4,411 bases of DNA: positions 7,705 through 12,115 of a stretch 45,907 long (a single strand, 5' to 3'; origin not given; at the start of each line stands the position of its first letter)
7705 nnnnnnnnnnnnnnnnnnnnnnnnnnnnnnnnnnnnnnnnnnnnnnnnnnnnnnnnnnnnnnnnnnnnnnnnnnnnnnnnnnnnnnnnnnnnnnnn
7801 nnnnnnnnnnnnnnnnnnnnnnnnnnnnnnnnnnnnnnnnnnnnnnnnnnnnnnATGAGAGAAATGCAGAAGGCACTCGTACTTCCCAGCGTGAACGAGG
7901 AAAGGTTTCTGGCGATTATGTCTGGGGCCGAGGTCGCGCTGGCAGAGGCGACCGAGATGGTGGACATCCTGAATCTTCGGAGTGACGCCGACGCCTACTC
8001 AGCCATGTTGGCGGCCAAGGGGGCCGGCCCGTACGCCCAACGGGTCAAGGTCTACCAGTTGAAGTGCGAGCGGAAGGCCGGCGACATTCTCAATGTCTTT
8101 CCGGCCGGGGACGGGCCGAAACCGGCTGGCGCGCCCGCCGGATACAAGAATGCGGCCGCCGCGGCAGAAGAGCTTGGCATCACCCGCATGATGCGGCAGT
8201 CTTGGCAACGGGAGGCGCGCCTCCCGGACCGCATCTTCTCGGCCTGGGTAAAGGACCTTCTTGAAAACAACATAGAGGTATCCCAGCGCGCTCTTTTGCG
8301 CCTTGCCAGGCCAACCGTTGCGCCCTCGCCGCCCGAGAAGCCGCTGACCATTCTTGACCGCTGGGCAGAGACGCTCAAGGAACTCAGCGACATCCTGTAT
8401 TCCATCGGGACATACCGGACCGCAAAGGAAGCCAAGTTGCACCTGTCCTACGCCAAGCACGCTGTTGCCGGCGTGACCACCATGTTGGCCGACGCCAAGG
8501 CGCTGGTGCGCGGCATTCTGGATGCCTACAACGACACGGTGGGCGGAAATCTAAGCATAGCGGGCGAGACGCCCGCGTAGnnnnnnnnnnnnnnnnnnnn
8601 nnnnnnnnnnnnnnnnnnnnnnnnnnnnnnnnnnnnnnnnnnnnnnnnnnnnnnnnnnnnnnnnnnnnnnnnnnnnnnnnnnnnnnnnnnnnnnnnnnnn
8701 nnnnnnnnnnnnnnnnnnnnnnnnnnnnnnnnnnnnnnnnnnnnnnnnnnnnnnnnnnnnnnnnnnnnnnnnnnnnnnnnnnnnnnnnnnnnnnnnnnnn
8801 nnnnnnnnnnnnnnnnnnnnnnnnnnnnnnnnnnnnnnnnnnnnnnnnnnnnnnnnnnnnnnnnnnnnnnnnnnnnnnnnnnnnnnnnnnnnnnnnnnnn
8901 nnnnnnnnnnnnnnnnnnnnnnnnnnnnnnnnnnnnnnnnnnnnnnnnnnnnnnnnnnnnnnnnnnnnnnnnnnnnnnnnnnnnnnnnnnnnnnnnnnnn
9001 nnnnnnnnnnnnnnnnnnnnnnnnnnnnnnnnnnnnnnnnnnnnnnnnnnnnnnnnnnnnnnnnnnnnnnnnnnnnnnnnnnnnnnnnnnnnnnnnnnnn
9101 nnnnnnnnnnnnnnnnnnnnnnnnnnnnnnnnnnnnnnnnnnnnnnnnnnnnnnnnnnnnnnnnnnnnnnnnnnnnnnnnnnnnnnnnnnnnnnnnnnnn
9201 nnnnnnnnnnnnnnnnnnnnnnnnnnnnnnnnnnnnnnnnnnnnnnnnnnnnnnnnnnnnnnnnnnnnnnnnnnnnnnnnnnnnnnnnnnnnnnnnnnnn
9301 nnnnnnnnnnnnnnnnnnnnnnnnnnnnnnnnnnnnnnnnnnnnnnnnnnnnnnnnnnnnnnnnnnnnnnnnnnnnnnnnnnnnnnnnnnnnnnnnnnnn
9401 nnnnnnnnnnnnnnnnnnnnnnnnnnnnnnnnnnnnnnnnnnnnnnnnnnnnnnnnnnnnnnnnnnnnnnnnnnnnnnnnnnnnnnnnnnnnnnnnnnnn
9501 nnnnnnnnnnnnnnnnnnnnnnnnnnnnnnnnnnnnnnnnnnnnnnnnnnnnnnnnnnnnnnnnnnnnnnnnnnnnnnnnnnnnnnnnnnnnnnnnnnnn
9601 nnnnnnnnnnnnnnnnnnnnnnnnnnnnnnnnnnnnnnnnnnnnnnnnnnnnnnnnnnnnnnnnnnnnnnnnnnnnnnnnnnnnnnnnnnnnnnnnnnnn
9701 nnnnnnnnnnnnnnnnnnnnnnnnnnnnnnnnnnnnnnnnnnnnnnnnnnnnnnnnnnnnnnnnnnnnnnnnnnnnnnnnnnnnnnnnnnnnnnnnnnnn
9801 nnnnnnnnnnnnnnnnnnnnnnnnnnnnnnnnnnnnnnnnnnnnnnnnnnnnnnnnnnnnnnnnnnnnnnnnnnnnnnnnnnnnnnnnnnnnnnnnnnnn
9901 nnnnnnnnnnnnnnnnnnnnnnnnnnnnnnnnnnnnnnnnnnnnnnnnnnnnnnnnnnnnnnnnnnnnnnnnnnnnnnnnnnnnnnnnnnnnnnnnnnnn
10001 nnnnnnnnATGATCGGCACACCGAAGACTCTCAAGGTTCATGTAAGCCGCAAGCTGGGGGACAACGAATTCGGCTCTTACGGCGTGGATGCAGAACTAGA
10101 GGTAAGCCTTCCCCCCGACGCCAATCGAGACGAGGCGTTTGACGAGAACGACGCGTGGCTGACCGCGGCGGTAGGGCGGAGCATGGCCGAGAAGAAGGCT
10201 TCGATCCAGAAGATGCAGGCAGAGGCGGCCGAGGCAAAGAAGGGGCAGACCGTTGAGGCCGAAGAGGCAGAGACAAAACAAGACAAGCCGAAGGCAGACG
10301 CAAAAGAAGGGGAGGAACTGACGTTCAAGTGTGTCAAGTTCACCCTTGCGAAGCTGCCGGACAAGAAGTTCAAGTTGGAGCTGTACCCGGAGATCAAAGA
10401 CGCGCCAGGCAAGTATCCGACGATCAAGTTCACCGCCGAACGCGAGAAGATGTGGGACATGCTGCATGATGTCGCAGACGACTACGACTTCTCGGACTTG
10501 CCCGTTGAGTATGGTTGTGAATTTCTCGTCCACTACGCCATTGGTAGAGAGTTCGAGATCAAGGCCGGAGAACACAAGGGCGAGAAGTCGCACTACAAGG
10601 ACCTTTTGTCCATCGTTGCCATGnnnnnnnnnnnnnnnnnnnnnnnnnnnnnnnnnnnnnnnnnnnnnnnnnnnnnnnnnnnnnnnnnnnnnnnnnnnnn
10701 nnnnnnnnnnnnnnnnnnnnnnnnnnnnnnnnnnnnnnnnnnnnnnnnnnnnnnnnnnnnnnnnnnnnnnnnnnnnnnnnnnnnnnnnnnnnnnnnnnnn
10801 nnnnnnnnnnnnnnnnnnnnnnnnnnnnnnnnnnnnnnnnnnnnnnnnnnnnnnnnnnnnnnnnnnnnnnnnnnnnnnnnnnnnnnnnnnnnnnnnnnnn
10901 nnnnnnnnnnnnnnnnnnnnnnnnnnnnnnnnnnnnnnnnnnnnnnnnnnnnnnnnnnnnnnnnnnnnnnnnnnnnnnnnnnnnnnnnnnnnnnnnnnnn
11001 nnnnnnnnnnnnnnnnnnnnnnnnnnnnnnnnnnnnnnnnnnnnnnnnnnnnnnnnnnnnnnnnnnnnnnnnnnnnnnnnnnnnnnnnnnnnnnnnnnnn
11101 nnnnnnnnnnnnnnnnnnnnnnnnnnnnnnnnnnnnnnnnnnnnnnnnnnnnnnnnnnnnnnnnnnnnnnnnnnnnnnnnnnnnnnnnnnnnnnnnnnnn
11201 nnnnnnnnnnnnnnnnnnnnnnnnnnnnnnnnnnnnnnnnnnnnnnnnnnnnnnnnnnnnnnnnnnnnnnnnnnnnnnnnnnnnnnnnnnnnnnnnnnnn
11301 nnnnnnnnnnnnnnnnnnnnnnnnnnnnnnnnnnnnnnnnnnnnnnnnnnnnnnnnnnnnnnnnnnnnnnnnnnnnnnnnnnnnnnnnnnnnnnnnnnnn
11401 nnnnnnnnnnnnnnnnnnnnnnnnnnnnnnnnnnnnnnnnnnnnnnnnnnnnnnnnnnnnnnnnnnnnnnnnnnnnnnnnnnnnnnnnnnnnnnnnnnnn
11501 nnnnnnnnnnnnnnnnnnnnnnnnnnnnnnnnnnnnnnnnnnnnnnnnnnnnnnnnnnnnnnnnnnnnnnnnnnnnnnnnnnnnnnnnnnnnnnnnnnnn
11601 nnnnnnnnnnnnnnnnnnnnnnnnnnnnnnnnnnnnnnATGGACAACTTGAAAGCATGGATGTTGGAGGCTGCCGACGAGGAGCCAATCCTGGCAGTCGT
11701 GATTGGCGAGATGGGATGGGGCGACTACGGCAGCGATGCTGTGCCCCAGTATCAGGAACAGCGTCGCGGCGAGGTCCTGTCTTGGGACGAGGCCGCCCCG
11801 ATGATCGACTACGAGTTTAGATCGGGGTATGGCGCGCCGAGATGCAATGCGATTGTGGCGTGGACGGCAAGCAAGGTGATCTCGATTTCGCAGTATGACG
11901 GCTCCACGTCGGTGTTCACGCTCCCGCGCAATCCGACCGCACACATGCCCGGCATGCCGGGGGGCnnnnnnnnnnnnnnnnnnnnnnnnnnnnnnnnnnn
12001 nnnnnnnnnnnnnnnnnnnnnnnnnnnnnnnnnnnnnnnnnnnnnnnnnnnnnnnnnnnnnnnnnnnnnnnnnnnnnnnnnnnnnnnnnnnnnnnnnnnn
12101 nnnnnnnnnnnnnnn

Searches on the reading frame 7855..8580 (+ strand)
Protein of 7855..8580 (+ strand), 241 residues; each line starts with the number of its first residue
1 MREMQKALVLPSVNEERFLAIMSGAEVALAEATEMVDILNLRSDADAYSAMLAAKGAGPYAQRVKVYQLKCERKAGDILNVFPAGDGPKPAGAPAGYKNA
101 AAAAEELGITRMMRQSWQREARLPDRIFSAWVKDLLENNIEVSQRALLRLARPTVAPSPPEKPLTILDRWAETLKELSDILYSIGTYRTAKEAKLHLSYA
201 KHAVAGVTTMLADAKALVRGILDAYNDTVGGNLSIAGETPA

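Call 12: search_protein_families(library=pfam, proteins=[window:7855-8580:+], max_evalue=0.01)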
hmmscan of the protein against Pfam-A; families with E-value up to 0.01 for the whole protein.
window:7855-8580:+ (241 aa): 0 families

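Call 13: search_protein_families(library=phrogs, proteins=[window:7855-8580:+], max_evalue=0.01)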
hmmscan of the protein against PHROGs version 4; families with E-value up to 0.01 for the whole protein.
window:7855-8580:+ (241 aa): 0 families

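Call 31: find_related_loci(query=window:7855-8577:+, collection=viral_contigs, flank=10000)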
Query window:7855-8577:+ (241 aa) in viral_contigs; peptide patterns used: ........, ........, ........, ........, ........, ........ (x = any residue, [..] = any of these).
5 stretches matched a pattern, but none encodes a relative of the query by tblastn (E <= 1e-3).

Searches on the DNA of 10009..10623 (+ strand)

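Call 70: search_with_rna_model(model_id=R1, sources=[L197, L198, L199, L200, L201], max_evalue=1, filters=off)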
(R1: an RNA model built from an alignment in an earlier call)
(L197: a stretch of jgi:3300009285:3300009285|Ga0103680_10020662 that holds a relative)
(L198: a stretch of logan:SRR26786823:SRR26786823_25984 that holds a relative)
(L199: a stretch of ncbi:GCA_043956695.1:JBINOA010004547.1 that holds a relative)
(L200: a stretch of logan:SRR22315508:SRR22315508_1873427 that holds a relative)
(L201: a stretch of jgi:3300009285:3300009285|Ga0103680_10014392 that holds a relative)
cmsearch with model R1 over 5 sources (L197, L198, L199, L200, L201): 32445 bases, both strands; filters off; matches with E-value up to 1: 9.
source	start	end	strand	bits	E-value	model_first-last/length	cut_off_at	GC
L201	3789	3912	+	71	4.6e-19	1-130/130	no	0.67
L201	5042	5130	+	68.8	2.1e-18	1-130/130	no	0.6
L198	543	630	-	56.2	1.1e-14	1-130/130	no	0.64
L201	4743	4830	+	54.7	3e-14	1-130/130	no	0.57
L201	4111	4170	+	54.1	4.5e-14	1-130/130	no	0.6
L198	208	397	-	53.8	5.8e-14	1-130/130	no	0.61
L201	5272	5464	+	46.8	6.6e-12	1-130/130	no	0.58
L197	247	277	-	10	0.52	1-130/130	no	0.58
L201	3542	3560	-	9.4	0.79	1-130/130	no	0.26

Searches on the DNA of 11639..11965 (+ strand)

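Call 63: search_with_rna_model(model_id=R1, sources=[L191, L192, L193, L194, L195, L196], max_evalue=1, filters=off)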
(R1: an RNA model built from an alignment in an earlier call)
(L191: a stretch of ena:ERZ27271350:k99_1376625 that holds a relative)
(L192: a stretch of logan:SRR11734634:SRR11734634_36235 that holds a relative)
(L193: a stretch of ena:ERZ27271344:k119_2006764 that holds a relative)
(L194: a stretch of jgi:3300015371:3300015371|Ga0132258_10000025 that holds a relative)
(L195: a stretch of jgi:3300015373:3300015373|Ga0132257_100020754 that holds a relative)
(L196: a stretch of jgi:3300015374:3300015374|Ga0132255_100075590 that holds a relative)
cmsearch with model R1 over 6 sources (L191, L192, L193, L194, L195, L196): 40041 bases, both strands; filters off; matches with E-value up to 1: 1.
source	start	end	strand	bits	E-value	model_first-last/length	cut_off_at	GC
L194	4273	4354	-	10.5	0.47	21-108/130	no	0.59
